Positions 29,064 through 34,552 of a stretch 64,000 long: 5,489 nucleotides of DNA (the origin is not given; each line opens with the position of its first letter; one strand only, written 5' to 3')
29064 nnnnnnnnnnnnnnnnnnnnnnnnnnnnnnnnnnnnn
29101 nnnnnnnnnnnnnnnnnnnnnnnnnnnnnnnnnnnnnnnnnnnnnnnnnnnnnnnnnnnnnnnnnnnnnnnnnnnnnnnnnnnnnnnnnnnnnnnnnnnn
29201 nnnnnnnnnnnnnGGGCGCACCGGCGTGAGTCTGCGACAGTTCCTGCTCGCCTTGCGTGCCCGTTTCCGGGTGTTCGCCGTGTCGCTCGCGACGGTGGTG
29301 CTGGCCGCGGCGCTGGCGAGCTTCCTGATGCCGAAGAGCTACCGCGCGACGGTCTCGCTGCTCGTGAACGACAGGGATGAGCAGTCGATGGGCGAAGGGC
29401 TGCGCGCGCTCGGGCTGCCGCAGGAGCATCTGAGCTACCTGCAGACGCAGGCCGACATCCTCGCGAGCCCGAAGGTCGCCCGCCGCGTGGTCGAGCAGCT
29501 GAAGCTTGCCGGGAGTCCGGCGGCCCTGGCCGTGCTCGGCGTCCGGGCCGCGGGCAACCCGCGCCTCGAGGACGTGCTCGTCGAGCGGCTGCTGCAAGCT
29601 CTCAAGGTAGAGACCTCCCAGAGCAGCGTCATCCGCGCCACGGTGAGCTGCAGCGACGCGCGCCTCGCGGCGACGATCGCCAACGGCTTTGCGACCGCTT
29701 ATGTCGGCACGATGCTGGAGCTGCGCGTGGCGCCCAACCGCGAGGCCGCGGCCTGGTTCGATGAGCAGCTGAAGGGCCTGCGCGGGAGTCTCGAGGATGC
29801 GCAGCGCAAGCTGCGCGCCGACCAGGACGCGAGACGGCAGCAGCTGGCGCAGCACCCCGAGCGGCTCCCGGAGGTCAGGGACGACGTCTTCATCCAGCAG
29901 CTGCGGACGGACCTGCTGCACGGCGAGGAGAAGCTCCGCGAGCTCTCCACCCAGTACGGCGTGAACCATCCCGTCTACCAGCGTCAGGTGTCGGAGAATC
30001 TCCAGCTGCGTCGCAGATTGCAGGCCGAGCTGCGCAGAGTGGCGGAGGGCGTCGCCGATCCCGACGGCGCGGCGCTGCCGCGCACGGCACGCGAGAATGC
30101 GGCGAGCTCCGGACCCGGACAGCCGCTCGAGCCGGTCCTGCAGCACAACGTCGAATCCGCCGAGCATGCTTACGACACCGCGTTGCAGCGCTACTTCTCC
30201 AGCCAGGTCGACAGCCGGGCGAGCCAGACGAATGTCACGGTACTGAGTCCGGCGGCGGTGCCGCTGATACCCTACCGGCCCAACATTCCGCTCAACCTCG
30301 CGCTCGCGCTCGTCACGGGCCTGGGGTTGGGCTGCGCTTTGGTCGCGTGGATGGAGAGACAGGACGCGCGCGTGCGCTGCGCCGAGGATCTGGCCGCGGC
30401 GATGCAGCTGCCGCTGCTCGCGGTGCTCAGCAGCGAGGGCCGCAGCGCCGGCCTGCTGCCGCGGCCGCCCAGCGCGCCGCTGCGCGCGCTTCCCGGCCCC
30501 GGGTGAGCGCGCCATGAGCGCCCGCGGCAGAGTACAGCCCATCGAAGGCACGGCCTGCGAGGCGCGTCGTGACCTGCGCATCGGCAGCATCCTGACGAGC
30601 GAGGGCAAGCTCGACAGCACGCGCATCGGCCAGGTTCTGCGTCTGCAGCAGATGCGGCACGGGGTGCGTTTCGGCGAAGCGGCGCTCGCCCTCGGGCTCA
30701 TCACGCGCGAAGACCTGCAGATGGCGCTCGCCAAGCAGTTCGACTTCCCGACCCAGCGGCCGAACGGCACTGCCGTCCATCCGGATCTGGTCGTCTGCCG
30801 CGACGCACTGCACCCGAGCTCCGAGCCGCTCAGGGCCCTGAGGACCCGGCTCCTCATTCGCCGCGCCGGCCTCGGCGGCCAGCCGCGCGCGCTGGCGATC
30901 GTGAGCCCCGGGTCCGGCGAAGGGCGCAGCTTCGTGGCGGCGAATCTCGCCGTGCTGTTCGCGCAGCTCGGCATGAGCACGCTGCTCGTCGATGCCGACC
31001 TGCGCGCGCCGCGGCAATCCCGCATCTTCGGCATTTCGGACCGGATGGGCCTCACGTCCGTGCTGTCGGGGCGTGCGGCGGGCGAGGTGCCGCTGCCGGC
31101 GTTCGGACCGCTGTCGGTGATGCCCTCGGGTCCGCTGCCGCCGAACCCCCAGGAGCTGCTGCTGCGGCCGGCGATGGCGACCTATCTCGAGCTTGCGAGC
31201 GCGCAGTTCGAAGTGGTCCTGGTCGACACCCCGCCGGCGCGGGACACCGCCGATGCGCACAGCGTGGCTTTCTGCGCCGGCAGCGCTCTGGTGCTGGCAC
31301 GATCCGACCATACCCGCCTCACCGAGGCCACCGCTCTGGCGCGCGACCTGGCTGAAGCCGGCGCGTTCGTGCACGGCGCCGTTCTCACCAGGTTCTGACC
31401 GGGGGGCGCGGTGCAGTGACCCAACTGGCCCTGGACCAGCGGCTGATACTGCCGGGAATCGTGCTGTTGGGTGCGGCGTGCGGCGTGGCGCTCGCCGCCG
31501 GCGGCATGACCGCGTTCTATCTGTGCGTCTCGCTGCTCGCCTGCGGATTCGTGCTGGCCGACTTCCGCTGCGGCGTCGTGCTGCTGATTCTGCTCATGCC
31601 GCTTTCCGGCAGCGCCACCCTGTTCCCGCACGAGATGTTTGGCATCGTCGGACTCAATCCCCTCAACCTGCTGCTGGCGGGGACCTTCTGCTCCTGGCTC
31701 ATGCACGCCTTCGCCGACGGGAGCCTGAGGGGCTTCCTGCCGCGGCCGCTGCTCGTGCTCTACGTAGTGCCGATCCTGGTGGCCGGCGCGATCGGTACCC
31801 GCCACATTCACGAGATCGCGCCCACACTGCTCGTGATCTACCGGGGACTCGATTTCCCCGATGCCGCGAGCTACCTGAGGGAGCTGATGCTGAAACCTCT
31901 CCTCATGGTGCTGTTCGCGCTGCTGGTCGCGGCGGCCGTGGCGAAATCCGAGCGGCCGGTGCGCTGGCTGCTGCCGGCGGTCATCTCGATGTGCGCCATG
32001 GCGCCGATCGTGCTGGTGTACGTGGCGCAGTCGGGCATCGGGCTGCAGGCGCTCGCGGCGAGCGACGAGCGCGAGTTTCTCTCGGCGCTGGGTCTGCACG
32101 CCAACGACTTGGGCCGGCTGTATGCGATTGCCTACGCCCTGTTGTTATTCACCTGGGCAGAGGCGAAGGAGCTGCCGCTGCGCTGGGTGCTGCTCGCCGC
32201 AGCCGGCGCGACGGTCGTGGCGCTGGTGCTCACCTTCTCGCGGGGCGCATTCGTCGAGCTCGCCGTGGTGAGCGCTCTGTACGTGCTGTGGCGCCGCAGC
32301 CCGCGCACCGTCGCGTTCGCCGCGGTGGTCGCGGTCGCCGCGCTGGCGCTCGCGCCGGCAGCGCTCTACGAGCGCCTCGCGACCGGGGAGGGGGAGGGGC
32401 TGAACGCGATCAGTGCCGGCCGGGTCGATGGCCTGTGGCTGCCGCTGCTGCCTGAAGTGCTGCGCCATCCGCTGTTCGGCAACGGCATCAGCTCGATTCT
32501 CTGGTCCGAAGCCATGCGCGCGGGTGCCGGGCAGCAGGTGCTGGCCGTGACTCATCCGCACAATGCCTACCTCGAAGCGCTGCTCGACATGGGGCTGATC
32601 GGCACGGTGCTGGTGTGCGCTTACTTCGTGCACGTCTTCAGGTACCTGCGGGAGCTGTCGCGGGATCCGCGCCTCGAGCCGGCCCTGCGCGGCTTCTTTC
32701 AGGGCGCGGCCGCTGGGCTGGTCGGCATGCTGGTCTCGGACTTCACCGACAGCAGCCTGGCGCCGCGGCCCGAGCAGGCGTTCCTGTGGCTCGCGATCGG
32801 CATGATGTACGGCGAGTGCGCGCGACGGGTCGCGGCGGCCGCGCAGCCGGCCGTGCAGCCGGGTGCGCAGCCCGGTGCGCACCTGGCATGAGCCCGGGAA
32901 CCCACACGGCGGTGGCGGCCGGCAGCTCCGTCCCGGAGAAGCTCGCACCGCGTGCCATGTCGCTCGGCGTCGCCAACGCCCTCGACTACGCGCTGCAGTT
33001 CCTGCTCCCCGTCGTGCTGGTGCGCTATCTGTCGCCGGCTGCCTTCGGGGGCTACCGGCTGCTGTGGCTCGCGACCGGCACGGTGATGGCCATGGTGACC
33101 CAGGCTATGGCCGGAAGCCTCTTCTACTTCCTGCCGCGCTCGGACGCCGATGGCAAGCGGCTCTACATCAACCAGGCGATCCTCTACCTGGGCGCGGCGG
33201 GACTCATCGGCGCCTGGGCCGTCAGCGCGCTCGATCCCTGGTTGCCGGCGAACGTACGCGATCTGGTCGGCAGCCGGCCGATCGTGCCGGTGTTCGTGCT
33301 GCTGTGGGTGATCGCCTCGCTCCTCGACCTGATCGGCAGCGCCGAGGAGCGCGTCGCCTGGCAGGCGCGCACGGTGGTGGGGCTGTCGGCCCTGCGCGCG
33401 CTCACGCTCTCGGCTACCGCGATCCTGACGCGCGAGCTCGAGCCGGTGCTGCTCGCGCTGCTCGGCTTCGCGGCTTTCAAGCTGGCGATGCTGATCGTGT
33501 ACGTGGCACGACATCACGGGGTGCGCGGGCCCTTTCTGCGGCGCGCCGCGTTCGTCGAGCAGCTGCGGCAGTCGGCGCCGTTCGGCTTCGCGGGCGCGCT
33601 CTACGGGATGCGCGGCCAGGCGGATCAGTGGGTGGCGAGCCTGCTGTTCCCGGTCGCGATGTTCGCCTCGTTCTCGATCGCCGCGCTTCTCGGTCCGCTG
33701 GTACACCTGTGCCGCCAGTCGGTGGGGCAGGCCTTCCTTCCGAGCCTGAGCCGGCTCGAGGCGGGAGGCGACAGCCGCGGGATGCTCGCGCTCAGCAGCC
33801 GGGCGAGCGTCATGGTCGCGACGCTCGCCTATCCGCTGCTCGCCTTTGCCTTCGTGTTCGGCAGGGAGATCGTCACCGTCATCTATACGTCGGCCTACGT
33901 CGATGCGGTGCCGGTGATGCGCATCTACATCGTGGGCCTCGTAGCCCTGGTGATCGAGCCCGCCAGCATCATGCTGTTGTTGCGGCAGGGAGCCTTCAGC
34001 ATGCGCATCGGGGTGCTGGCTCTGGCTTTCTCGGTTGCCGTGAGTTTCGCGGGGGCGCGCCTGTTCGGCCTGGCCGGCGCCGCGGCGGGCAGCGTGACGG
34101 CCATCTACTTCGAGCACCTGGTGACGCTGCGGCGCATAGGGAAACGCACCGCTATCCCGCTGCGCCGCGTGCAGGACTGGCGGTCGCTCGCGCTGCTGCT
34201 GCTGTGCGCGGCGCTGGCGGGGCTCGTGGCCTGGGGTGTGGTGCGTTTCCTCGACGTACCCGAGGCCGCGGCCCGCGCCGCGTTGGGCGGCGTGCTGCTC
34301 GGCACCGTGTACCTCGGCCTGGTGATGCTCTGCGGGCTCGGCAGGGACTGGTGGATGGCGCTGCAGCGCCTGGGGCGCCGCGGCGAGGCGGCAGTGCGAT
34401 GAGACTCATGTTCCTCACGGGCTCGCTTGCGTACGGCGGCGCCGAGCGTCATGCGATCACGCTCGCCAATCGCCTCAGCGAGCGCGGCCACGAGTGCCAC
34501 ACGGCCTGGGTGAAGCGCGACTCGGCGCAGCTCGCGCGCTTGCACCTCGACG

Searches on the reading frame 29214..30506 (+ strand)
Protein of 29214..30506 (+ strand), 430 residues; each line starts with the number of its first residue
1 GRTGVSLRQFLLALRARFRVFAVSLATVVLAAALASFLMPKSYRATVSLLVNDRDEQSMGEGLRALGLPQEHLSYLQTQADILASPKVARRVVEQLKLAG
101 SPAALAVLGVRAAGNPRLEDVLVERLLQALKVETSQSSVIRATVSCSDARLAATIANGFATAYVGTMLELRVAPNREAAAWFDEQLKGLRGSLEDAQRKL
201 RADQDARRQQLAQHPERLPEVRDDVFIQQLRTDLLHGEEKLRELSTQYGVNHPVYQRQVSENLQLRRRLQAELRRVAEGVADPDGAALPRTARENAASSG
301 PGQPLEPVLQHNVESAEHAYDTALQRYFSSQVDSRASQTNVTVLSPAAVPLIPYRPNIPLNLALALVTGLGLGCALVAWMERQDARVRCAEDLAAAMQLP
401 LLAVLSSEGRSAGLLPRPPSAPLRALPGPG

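Call 11: search_protein_families(library=pfam, proteins=[window:29214-30506:+], max_evalue=0.01)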
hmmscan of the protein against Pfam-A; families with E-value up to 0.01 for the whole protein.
window:29214-30506:+ (430 aa): 2 families
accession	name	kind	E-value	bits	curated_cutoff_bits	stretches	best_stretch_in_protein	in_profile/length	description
PF02706.20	Wzz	-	5.5e-09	36.7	25.5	1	5-96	3-91/91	Chain length determinant protein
PF13807.11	GNVR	-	1.2e-07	32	27.7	1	309-377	9-77/82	G-rich domain on putative tyrosine kinase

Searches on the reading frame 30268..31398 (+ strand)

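Call 11: search_protein_families(library=pfam, proteins=[window:30268-31398:+], max_evalue=0.01)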
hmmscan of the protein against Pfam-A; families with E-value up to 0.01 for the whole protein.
window:30268-31398:+ (376 aa): 3 families
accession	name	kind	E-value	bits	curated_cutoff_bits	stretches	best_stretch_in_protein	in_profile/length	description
PF10609.15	ParA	-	4.5e-07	30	27.1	1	208-329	5-125/246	NUBPL iron-transfer P-loop NTPase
PF01656.29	CbiA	-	1.4e-06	28.7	25.4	1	209-256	1-47/125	CobQ/CobB/MinD/ParA nucleotide binding domain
PF13614.12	AAA_31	-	0.0042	17.5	27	0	210-247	5-42/177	AAA domain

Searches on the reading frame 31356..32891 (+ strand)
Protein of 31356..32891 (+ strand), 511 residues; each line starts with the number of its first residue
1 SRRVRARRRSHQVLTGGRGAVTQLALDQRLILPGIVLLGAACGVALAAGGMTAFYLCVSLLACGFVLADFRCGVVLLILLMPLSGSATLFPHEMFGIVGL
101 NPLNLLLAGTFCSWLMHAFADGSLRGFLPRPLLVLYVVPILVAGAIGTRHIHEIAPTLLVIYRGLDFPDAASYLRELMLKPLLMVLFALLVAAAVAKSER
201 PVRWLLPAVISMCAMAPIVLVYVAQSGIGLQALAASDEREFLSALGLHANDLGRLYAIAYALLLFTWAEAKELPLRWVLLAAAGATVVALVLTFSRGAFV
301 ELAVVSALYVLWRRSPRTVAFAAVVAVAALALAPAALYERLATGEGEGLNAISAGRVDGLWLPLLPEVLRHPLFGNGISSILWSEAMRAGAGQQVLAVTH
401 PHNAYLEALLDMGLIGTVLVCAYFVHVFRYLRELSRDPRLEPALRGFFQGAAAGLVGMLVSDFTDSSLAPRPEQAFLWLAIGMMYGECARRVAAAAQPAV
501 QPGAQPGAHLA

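Call 11: search_protein_families(library=pfam, proteins=[window:31356-32891:+], max_evalue=0.01)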
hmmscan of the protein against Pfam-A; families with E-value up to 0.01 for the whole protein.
window:31356-32891:+ (511 aa): 1 family
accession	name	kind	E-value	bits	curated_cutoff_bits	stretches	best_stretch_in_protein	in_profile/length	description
PF04932.20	Wzy_C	-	1.2e-17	64.5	31.7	1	283-420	3-148/149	O-Antigen ligase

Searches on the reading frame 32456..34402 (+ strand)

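Call 11: search_protein_families(library=pfam, proteins=[window:32456-34402:+], max_evalue=0.01)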
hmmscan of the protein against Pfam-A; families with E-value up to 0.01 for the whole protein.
window:32456-34402:+ (648 aa): 3 families
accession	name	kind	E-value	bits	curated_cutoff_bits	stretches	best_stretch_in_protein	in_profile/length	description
PF03023.19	MurJ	-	2.2e-06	27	27.4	1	335-596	164-433/451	Lipid II flippase MurJ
PF13440.11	Polysacc_synt_3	-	6.6e-05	22.7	23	1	187-486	1-293/293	Polysaccharide biosynthesis protein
PF15033.11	Kinocilin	-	0.0033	17.5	27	1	579-626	12-56/123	Kinocilin protein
